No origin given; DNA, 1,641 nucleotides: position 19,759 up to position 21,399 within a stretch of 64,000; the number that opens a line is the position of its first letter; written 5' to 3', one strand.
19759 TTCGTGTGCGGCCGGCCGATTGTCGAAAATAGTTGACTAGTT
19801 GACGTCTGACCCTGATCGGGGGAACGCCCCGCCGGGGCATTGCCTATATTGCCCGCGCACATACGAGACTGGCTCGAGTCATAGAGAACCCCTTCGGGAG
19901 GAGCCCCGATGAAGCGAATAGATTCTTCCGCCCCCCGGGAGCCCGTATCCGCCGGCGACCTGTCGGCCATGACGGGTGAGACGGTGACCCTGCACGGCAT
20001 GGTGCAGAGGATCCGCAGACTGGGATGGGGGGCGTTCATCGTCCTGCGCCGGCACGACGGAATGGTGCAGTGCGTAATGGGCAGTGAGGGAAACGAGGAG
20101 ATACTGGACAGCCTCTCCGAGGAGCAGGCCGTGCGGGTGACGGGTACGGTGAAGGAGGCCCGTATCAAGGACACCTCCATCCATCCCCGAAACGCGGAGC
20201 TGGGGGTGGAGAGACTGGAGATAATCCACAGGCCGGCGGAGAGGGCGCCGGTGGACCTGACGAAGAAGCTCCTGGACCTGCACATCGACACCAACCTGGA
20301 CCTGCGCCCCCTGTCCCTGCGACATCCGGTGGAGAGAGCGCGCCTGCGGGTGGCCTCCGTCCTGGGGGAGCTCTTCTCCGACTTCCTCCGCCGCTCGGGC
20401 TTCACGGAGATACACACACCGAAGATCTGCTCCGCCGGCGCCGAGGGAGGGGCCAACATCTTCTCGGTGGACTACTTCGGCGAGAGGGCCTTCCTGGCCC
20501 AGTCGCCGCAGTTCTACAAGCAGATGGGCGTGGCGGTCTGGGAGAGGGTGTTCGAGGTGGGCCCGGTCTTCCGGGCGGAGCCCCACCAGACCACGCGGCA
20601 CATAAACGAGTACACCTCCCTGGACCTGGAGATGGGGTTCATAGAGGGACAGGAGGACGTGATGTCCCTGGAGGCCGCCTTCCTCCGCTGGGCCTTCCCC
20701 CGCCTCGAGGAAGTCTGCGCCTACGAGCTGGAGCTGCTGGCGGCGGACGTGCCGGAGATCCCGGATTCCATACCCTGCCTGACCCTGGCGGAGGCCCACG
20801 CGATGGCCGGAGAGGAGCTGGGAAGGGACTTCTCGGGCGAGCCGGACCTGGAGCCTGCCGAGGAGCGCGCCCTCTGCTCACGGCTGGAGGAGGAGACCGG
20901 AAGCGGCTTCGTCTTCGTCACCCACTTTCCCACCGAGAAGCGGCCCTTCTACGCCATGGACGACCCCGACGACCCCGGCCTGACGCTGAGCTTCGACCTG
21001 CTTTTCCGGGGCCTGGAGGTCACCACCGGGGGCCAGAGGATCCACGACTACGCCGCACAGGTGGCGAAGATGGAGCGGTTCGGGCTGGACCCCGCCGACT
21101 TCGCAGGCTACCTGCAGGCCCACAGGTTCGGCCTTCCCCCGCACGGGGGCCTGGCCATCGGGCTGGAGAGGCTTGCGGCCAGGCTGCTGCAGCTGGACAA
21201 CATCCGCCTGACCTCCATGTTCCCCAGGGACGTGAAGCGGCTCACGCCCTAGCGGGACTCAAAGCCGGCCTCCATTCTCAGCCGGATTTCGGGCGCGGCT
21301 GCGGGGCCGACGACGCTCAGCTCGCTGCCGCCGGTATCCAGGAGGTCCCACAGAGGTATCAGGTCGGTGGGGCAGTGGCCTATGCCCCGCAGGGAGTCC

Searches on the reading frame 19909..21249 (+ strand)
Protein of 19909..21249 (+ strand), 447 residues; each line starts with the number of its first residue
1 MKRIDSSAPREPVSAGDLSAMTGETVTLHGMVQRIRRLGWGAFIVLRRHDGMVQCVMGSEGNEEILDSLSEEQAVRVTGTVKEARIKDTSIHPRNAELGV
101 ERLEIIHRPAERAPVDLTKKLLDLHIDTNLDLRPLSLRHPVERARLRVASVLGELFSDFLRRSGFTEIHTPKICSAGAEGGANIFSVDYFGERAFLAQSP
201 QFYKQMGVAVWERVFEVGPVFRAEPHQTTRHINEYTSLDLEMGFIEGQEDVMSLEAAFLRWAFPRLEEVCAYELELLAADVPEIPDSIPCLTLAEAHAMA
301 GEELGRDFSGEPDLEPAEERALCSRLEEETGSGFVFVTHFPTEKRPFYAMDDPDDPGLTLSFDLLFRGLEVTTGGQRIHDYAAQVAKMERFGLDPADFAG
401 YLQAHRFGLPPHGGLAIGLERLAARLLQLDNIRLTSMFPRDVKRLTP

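Call 18: find_encoding_contigs(protein=window:19909-21249:+, flank=10000, max_places=10)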
Protein window:19909-21249:+ (447 aa): 3 contigs read that carry it; 2 places shown.
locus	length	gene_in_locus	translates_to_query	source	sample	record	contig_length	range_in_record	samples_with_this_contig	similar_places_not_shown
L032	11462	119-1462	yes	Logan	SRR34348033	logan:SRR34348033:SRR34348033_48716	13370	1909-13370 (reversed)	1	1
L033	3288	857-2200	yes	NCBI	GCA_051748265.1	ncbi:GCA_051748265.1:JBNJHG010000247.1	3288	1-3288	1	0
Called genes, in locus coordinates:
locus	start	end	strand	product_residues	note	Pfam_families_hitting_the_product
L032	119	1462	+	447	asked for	PF01336:tRNA_anti-codon, PF00152:tRNA-synt_2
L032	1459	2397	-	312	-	-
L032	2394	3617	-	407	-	PF12704:MacB_PCD, PF02687:FtsX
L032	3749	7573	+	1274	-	PF01364:Peptidase_C25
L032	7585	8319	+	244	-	PF00205:TPP_enzyme_M (faint), PF02146:SIR2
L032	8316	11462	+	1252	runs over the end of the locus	PF01364:Peptidase_C25, PF13860:FlgD_ig (weak)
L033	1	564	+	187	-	PF01609:DDE_Tnp_1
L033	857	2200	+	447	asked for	PF01336:tRNA_anti-codon, PF00152:tRNA-synt_2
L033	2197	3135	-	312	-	-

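Call 19: search_protein_families(library=pfam, proteins=[window:19909-21249:+], max_evalue=0.01)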
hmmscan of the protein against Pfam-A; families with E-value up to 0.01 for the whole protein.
window:19909-21249:+ (447 aa): 2 families
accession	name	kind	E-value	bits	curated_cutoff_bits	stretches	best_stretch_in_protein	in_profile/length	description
PF00152.25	tRNA-synt_2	-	1.7e-71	241.2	25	1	127-441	3-307/308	tRNA synthetases class II (D, K and N)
PF01336.31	tRNA_anti-codon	-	3.7e-10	40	27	1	26-94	1-70/75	OB-fold nucleic acid binding domain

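Call 24: find_homologous_proteins(query=L033:1-561:+, max_evalue=1e-10)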
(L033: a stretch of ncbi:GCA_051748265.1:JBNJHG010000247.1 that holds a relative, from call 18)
Query L033:1-561:+ (187 aa): 599 proteins with E <= 1e-10 among 629 candidates; the best 120 are listed.
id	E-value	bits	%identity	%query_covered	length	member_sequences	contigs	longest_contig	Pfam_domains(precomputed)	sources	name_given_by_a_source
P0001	2.6e-121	420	99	100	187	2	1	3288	PF01609.28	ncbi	ncbi:MAG: transposase, partial [Candidatus Fermentibacterota bacterium]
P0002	8.5e-106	369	98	90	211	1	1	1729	PF01609.28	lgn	-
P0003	4.4e-83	295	68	98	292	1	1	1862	PF01609.28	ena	-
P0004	2.7e-82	293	67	100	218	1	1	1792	PF01609.28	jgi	jgi:IS5 family transposase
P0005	3.2e-81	289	65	100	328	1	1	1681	PF01609.28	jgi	jgi:IS5 family transposase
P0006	3.8e-81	289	69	97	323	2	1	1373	PF01609.28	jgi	jgi:IS5 family transposase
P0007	4.3e-81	289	69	97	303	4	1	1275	PF01609.28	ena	-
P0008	8.7e-81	288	68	97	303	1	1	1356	PF01609.28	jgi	jgi:IS5 family transposase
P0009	1.5e-80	287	68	97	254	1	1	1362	PF01609.28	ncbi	-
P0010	1.6e-80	287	68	98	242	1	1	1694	PF01609.28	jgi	jgi:IS5 family transposase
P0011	1.9e-80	287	68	98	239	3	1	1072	PF01609.28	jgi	jgi:IS5 family transposase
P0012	2.4e-80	286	68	97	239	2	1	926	PF01609.28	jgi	jgi:IS5 family transposase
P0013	2.9e-80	286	72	98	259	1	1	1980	PF01609.28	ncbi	-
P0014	3.4e-80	286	68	97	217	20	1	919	PF01609.28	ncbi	-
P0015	3.5e-80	286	68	97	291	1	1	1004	PF01609.28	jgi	jgi:IS5 family transposase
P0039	1.8e-78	280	63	99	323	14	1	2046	PF01609.28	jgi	jgi:IS5 family transposase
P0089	5.6e-76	272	63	98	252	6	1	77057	PF01609.28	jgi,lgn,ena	-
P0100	1.4e-75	271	63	99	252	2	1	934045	PF01609.28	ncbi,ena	-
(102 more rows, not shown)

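Call 25: find_encoding_contigs(protein=P0002, flank=10000, max_places=10)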
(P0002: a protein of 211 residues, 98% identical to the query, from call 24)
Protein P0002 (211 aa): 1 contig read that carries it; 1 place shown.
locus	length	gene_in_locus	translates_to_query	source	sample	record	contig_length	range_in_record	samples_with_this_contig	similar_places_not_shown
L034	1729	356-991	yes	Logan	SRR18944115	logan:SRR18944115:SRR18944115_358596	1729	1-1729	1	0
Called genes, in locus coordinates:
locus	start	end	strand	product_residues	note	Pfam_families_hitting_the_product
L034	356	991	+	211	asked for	PF01609:DDE_Tnp_1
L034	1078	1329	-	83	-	PF09723:Zn_ribbon_8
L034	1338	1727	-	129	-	?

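Call 34: find_encoding_contigs(protein=P0100, flank=3000, max_places=4)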
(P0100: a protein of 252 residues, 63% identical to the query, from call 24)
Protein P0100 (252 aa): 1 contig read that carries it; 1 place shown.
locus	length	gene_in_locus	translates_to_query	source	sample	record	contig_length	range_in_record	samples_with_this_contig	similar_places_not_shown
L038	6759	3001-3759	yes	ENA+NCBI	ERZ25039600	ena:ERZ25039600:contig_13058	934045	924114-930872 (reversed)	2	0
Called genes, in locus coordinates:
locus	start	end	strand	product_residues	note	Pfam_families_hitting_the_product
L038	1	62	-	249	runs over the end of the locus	PF02746:MR_MLE_N, PF13378:MR_MLE_C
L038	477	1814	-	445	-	PF01425:Amidase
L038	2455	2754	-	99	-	-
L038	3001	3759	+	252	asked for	PF01609:DDE_Tnp_1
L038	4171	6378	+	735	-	PF14236:DruA, PF13546:DDE_5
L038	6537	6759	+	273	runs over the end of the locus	PF00106:adh_short, PF08659:KR, PF13561:adh_short_C2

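Call 35: find_encoding_contigs(protein=P0089, flank=3000, max_places=4)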
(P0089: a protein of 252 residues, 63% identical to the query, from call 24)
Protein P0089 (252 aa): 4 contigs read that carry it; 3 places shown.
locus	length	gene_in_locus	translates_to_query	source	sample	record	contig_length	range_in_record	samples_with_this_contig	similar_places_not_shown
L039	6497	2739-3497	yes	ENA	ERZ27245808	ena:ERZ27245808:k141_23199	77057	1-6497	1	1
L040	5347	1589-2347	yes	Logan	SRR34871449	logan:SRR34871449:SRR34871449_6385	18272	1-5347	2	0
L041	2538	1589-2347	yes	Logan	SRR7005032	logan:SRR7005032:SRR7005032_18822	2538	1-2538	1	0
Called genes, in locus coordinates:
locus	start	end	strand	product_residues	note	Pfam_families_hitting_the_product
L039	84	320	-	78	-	-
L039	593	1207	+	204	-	PF05598:DUF772 (faint)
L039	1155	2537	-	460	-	PF13546:DDE_5, PF01609:DDE_Tnp_1 (weak)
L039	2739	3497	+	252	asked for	PF01609:DDE_Tnp_1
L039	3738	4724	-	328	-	-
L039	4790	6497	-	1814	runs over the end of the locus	PF00270:DEAD, PF04851:ResIII (weak), PF00270:DEAD (weak), PF00271:Helicase_C, PF09369:MZB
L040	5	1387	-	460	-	PF13546:DDE_5, PF01609:DDE_Tnp_1 (weak)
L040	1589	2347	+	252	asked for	PF01609:DDE_Tnp_1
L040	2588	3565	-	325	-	-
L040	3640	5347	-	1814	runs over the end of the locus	PF00270:DEAD, PF04851:ResIII (weak), PF00270:DEAD (weak), PF00271:Helicase_C, PF09369:MZB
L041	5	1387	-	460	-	PF13546:DDE_5, PF01609:DDE_Tnp_1 (weak)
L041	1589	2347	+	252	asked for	PF01609:DDE_Tnp_1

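Call 76: search_protein_families(library=ncbifam, proteins=[P0005, P0039, P0001], max_evalue=0.001)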
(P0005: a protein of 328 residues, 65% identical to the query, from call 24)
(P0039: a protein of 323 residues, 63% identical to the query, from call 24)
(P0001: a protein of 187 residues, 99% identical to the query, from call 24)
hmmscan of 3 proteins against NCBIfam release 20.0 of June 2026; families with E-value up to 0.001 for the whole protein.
P0005 (328 aa): 7 families
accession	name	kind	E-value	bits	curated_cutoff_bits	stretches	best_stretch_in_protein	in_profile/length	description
NF033593.1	transpos_ISNCY_1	equivalog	7.7e-103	344.5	325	1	3-321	121-444/444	ISNCY family transposase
NF033578.1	transpos_IS5_1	equivalog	1.3e-29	103.6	275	1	11-320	133-417/419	IS5 family transposase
NF033551.1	transpos_IS1182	equivalog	6.5e-14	51.7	270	1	145-267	237-358/488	IS1182 family transposase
NF033520.1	transpos_IS982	equivalog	1.2e-11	44.7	130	1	174-316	108-241/243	IS982 family transposase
NF033580.1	transpos_IS5_3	equivalog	3.7e-09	36.5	110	1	178-307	126-249/258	IS5 family transposase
NF033581.1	transpos_IS5_4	equivalog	5e-06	26.1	140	1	171-301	146-269/285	IS5 family transposase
NF033559.2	transpos_IS1634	equivalog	0.00058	19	100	0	197-247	184-234/483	IS1634 family transposase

P0039 (323 aa): 6 families
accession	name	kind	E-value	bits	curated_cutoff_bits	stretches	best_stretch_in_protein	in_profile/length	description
NF033593.1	transpos_ISNCY_1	equivalog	3.4e-105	352.3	325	1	3-319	119-444/444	ISNCY family transposase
NF033578.1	transpos_IS5_1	equivalog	8.7e-31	107.4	275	1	10-319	130-418/419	IS5 family transposase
NF033551.1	transpos_IS1182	equivalog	5.8e-18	65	270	1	9-252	131-343/488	IS1182 family transposase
NF033520.1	transpos_IS982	equivalog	4.5e-08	33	130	1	172-315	108-242/243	IS982 family transposase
NF033581.1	transpos_IS5_4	equivalog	1.3e-06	28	140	1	175-314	152-284/285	IS5 family transposase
NF033580.1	transpos_IS5_3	equivalog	1.5e-06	28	110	1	176-304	126-248/258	IS5 family transposase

P0001 (187 aa): 8 families
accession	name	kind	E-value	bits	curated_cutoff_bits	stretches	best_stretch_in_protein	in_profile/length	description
NF033593.1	transpos_ISNCY_1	equivalog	1.5e-70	238.1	325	1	1-184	258-444/444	ISNCY family transposase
NF033578.1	transpos_IS5_1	equivalog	4e-19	69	275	1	8-184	246-418/419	IS5 family transposase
NF033520.1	transpos_IS982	equivalog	2.9e-14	53.3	130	1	36-180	107-242/243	IS982 family transposase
NF033551.1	transpos_IS1182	equivalog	2.9e-14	52.8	270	1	13-133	242-361/488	IS1182 family transposase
NF033580.1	transpos_IS5_3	equivalog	2e-10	40.7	110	1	8-169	92-248/258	IS5 family transposase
NF033581.1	transpos_IS5_4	equivalog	1.1e-09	38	140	1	33-179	145-284/285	IS5 family transposase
NF033539.1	transpos_IS1380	equivalog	0.0003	19.5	180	0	129-186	321-378/419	IS1380 family transposase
NF033559.2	transpos_IS1634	equivalog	0.00068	18.8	100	1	60-110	184-234/483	IS1634 family transposase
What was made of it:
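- The transposase matches the ISNCY family (NF033593; call 76).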
